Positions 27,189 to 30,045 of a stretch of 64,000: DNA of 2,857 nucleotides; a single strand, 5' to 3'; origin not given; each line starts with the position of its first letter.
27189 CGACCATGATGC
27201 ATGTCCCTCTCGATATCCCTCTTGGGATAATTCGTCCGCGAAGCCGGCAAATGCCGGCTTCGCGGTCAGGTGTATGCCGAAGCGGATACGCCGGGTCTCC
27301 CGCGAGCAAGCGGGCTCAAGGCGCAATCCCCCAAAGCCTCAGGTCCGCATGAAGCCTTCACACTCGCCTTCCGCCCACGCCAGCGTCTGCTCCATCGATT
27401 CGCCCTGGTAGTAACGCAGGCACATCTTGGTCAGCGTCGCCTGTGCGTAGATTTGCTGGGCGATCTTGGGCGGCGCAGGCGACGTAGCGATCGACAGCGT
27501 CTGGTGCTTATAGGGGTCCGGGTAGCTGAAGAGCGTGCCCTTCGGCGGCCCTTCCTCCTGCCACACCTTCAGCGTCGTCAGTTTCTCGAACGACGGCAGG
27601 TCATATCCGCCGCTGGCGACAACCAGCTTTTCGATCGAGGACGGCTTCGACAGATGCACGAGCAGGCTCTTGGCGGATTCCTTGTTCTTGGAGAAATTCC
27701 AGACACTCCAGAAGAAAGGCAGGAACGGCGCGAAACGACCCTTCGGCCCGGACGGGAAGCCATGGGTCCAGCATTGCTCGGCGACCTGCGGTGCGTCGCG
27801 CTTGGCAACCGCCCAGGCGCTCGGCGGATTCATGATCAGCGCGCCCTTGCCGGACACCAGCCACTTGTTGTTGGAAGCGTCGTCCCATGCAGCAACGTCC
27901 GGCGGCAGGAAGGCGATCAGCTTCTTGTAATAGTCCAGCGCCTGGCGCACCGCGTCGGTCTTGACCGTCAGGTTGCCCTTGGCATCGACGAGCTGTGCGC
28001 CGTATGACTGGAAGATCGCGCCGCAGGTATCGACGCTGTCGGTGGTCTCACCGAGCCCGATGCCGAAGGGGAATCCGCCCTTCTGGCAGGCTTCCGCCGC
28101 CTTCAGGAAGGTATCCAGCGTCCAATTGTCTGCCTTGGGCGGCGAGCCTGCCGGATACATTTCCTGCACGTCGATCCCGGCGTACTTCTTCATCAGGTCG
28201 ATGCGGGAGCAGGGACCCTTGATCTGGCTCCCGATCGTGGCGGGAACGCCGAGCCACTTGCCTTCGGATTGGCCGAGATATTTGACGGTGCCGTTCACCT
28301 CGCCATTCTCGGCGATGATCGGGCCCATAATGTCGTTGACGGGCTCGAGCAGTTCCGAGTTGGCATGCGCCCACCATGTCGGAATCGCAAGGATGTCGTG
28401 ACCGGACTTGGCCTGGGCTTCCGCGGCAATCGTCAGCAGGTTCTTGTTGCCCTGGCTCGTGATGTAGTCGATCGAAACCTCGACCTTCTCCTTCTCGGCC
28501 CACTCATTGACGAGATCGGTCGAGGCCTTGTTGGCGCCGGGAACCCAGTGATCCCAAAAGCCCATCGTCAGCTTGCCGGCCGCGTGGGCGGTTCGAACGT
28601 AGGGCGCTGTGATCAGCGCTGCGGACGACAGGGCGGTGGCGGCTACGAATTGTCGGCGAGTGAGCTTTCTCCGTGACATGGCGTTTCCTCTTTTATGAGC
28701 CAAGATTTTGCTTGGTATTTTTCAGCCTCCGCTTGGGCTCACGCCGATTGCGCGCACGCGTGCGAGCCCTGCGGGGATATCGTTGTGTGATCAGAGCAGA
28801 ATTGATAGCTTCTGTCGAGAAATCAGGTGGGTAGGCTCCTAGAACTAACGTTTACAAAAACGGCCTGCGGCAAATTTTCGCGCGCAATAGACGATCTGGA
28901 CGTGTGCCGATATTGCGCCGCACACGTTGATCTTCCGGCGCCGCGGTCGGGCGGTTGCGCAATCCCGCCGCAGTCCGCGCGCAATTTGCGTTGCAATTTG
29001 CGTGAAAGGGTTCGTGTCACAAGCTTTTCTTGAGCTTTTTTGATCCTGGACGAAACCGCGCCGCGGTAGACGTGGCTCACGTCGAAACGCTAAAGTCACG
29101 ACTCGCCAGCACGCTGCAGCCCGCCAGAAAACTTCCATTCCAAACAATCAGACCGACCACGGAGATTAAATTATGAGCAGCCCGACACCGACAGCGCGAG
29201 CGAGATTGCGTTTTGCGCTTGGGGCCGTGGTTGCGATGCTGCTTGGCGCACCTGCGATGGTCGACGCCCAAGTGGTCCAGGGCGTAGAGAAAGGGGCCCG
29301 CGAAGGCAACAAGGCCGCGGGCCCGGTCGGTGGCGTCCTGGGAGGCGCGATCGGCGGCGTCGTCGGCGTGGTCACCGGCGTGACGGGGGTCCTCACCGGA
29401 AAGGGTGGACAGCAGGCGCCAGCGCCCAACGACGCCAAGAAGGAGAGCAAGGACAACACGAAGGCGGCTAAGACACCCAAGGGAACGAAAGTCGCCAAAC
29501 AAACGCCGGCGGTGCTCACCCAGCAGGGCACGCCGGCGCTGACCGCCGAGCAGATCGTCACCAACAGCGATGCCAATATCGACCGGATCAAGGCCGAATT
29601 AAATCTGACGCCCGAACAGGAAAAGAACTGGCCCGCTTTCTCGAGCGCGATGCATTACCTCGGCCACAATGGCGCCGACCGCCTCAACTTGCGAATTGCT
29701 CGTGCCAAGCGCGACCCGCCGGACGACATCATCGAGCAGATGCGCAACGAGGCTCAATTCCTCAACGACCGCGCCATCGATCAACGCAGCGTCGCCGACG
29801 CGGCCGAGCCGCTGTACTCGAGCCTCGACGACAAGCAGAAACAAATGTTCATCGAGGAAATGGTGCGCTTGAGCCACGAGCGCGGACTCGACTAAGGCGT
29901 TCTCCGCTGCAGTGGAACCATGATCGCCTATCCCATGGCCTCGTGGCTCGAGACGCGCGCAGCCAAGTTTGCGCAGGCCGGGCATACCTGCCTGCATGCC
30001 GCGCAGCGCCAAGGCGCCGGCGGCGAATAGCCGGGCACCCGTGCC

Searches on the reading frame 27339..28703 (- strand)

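Call 22: search_protein_families(library=pfam, proteins=[window:27339-28703:-], max_evalue=0.001)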
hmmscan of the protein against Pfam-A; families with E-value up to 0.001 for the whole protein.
window:27339-28703:- (454 aa): 1 family
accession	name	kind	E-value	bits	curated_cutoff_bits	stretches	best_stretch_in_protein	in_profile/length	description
PF01547.30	SBP_bac_1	-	1.6e-12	48.5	26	1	62-352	11-301/307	Bacterial extracellular solute-binding protein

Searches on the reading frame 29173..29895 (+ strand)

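Call 69: search_protein_families(library=pfam, proteins=[window:29173-29895:+], max_evalue=0.01)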
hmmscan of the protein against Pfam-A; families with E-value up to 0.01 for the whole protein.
window:29173-29895:+ (240 aa): 1 family
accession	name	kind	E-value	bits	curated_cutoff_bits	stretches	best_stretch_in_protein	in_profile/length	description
PF07813.17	LTXXQ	-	2.2e-09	38.4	24.3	1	134-227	4-97/100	LTXXQ motif family protein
